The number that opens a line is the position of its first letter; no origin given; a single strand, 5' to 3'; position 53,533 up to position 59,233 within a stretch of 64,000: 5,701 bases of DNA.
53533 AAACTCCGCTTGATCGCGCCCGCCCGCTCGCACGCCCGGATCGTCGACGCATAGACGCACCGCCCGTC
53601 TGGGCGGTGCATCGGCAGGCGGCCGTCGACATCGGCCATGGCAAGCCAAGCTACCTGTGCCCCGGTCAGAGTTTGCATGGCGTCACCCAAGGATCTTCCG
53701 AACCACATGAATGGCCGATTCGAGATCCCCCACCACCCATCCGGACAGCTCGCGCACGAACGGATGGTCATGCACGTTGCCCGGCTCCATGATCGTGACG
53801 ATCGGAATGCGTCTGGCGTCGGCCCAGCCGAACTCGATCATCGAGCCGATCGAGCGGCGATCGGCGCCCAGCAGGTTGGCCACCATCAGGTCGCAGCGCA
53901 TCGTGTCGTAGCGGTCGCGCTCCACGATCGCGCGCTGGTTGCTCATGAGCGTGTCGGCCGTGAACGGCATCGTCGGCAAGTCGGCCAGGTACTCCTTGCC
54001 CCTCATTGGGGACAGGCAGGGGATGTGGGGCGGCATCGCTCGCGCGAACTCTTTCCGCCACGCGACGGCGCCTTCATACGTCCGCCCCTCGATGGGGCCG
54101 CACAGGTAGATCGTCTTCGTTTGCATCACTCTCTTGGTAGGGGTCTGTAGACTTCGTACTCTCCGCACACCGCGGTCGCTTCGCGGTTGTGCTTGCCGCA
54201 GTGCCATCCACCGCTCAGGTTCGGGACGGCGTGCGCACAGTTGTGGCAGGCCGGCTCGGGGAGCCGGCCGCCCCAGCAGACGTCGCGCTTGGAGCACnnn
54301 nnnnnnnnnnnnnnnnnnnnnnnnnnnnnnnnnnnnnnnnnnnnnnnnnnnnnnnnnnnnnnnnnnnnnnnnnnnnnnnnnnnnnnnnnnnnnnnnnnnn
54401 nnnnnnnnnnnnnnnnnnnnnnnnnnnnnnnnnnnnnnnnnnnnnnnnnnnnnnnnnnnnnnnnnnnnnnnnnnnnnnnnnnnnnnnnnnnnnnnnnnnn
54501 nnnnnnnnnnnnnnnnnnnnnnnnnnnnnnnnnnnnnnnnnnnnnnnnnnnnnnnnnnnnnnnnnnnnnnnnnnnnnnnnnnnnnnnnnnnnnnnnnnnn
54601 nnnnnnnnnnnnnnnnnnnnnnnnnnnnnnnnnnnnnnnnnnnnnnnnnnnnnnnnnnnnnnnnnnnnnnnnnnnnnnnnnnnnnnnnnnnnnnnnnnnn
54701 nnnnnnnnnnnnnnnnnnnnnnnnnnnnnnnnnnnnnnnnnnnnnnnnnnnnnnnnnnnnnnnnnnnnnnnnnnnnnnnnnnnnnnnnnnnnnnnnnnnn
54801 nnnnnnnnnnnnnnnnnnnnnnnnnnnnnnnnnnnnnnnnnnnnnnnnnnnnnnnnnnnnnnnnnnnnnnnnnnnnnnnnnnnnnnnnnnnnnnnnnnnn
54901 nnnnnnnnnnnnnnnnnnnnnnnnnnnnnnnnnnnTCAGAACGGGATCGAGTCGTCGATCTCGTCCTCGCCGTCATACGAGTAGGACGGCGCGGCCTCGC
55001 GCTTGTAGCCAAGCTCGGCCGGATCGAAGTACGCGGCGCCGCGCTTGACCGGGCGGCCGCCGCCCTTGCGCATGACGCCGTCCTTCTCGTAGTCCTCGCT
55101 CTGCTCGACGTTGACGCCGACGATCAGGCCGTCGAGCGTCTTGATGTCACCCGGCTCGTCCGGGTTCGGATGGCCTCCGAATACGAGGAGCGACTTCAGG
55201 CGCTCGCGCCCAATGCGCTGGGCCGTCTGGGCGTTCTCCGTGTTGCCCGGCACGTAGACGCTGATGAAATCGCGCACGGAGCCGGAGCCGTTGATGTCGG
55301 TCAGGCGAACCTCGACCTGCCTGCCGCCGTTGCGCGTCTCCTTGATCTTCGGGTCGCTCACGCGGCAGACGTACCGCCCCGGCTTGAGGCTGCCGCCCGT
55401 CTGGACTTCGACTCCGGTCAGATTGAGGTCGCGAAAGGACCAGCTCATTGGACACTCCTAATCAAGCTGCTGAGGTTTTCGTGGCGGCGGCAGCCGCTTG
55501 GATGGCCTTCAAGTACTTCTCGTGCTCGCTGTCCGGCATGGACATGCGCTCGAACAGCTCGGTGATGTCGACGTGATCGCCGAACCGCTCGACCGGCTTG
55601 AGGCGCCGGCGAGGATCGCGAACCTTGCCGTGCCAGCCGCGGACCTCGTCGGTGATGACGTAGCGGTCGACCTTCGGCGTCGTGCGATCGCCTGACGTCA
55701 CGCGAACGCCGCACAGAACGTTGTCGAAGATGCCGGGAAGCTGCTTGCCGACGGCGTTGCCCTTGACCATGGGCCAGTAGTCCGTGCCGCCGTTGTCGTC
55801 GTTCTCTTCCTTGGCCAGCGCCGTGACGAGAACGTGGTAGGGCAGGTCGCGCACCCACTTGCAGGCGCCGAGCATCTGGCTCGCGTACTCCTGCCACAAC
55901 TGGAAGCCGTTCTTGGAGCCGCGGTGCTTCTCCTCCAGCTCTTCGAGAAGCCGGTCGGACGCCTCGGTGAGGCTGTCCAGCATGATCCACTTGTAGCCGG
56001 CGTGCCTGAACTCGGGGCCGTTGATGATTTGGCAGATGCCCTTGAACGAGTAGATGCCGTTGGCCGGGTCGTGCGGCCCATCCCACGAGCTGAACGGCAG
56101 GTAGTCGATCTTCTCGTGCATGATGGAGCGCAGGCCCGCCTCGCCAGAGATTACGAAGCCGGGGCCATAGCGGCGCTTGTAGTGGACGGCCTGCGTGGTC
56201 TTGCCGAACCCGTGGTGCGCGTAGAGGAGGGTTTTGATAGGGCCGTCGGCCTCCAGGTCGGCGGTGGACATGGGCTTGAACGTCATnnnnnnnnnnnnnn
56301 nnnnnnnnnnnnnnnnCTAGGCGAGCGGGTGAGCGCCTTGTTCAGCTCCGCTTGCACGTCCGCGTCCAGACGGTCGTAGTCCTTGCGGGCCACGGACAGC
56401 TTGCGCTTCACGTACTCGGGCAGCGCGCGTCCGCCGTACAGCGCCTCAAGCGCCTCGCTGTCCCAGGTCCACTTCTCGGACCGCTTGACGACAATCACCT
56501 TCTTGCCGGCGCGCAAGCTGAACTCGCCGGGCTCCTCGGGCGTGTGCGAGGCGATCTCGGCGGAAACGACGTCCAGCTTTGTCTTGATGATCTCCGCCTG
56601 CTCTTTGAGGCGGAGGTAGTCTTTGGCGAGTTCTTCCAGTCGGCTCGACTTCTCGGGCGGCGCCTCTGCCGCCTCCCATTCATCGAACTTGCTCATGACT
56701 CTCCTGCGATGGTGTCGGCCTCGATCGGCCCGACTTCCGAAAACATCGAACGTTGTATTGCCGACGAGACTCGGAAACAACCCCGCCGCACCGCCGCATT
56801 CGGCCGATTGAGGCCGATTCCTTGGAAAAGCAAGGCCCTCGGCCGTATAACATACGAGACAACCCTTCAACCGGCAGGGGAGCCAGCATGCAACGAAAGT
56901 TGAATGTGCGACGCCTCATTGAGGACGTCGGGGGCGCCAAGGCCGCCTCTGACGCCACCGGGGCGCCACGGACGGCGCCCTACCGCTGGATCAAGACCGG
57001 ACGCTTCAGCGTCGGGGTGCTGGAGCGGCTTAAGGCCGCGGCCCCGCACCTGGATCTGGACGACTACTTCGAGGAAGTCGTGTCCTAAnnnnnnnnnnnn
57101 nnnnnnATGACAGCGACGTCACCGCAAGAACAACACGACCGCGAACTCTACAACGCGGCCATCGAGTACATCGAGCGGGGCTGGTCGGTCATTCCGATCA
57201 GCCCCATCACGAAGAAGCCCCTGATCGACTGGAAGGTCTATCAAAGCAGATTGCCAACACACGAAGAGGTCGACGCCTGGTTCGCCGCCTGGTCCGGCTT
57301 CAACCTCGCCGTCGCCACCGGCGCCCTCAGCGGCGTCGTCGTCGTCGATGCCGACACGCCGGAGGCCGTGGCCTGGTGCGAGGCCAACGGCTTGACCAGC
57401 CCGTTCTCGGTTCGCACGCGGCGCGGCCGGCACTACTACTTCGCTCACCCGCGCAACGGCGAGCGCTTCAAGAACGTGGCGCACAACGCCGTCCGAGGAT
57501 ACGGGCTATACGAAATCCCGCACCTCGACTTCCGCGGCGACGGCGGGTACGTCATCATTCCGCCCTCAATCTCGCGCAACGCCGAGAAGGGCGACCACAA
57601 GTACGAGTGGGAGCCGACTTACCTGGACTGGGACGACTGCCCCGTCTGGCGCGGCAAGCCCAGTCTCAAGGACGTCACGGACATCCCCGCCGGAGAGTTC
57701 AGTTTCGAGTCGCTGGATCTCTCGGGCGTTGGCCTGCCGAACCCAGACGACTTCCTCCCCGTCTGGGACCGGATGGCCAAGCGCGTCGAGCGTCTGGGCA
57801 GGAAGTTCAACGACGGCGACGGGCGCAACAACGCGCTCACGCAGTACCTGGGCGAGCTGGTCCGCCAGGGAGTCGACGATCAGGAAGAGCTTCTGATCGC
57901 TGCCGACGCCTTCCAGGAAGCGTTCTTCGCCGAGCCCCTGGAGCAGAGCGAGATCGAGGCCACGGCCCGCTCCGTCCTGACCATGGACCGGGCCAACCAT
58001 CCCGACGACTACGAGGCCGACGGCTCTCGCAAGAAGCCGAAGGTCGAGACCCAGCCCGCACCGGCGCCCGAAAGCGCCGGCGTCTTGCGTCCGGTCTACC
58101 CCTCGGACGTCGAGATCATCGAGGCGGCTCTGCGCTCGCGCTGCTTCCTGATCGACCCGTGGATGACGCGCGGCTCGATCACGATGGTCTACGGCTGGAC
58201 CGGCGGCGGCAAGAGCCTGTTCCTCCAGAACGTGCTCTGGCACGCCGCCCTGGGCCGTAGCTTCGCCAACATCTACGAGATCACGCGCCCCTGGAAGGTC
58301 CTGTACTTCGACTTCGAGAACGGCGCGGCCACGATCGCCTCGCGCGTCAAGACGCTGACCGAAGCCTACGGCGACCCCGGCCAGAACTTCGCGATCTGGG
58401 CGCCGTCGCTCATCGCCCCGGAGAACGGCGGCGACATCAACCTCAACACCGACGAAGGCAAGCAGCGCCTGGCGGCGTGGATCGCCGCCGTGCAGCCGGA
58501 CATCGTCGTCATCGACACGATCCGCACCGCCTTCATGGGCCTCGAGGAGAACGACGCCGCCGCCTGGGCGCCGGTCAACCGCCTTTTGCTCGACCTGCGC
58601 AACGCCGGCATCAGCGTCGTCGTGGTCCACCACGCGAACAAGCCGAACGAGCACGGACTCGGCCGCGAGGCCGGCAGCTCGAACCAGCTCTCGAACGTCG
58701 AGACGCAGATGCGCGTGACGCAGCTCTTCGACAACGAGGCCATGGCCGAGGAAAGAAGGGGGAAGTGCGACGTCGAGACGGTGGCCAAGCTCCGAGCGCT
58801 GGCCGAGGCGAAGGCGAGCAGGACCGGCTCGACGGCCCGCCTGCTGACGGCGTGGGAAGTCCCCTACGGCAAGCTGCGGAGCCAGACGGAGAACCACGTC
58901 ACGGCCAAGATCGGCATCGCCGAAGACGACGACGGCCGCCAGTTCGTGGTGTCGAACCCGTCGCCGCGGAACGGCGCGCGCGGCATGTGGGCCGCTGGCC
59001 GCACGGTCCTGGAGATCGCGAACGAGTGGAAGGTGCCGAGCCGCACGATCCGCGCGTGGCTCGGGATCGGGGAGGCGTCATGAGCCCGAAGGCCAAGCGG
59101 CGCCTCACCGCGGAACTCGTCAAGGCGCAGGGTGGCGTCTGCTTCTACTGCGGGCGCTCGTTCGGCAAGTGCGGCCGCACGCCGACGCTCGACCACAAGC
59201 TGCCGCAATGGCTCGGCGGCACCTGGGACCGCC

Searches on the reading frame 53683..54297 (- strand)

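Call 52: search_protein_families(library=pfam, proteins=[window:53683-54297:-], max_evalue=0.01)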
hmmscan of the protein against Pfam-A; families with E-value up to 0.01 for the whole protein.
window:53683-54297:- (204 aa): 2 families
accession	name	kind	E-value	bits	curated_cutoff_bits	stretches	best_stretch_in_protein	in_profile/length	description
PF05014.21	Nuc_deoxyrib_tr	-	2.9e-07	31.1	28.8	1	63-174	1-101/117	Nucleoside 2-deoxyribosyltransferase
PF15891.11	Nuc_deoxyri_tr2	-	0.00068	20.4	30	1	61-170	2-102/105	Nucleoside 2-deoxyribosyltransferase like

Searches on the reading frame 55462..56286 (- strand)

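Call 15: search_protein_families(library=pfam, proteins=[window:55462-56286:-])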
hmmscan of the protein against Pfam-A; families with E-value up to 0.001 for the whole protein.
window:55462-56286:- (274 aa): 1 family
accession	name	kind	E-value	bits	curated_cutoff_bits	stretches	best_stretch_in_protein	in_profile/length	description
PF13479.12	AAA_24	-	2.8e-21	76.7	27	1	17-223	3-194/195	AAA domain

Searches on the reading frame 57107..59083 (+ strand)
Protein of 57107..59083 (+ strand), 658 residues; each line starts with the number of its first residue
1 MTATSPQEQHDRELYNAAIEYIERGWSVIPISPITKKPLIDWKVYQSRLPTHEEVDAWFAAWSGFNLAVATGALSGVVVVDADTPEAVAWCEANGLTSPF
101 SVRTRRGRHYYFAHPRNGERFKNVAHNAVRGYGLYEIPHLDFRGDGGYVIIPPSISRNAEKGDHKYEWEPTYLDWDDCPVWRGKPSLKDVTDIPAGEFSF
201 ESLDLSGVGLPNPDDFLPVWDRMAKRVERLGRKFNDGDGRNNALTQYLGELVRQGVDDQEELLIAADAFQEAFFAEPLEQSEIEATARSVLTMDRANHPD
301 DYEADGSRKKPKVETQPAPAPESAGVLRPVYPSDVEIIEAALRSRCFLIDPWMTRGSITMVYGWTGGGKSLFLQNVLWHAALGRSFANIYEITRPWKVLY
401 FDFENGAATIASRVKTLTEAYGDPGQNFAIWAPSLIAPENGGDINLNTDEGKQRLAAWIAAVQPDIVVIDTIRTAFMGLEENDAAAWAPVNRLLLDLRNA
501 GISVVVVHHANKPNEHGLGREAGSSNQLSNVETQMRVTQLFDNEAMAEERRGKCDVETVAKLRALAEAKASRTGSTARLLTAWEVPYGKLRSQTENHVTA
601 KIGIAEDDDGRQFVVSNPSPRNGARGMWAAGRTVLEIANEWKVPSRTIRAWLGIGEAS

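Call 15: search_protein_families(library=pfam, proteins=[window:57107-59083:+])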
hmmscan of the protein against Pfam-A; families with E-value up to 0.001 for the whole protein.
window:57107-59083:+ (658 aa): 4 families
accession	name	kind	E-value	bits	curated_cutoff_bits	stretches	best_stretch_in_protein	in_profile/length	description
PF09250.16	Prim-Pol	-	7.8e-30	104.8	22.8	1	18-181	1-158/158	Bifunctional DNA primase/polymerase, N-terminal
PF13481.12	AAA_25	-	1.8e-28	99.9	27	1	335-514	12-194/195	AAA domain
PF08708.16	PriCT_1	-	9.3e-10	38.4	21.1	1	239-291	12-62/67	Primase C terminal 1 (PriCT-1)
PF06745.19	ATPase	-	0.00083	19.2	26.6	0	354-512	17-166/231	KaiC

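Call 67: find_encoding_contigs(protein=window:57107-59083:+, flank=10000, max_places=4)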
Protein window:57107-59083:+ (658 aa): 7 contigs read that carry it; 2 places shown.
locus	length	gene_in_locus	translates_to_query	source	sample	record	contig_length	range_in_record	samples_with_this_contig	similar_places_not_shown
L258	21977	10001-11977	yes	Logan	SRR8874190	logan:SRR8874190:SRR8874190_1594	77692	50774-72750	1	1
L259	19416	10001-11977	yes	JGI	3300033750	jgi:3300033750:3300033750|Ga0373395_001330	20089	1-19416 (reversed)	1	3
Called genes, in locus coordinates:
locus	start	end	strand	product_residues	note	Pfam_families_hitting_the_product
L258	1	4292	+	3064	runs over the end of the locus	-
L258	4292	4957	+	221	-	-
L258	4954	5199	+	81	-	-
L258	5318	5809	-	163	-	PF18909:dGTP_diPhyd_N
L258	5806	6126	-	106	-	-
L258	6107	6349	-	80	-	-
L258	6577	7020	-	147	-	PF05014:Nuc_deoxyrib_tr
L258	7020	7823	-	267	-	-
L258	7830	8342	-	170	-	-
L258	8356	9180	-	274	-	PF13479:AAA_24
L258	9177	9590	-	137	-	-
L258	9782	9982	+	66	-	-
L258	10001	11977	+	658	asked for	PF09250:Prim-Pol, PF08708:PriCT_1, PF13481:AAA_25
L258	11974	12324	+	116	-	PF01844:HNH (weak), PF14279:HNH_5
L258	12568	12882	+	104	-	-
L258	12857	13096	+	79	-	-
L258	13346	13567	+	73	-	-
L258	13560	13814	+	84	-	-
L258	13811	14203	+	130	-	-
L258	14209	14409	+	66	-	-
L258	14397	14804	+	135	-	-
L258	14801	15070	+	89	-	-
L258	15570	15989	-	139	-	-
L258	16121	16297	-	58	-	-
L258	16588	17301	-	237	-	-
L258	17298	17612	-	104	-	-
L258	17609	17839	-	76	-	PF13560:HTH_31 (weak), PF01381:HTH_3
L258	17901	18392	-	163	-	-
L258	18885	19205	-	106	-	PF00893:Multi_Drug_Res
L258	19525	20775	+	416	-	PF01073:3Beta_HSD (weak), PF01370:Epimerase, PF02719:Polysacc_synt_2 (faint), PF04321:RmlD_sub_bind (weak), PF07993:NAD_binding_4 (faint), PF16363:GDP_Man_Dehyd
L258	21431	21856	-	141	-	PF02566:OsmC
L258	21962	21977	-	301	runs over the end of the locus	PF00892:EamA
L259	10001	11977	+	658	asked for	PF09250:Prim-Pol, PF08708:PriCT_1, PF13481:AAA_25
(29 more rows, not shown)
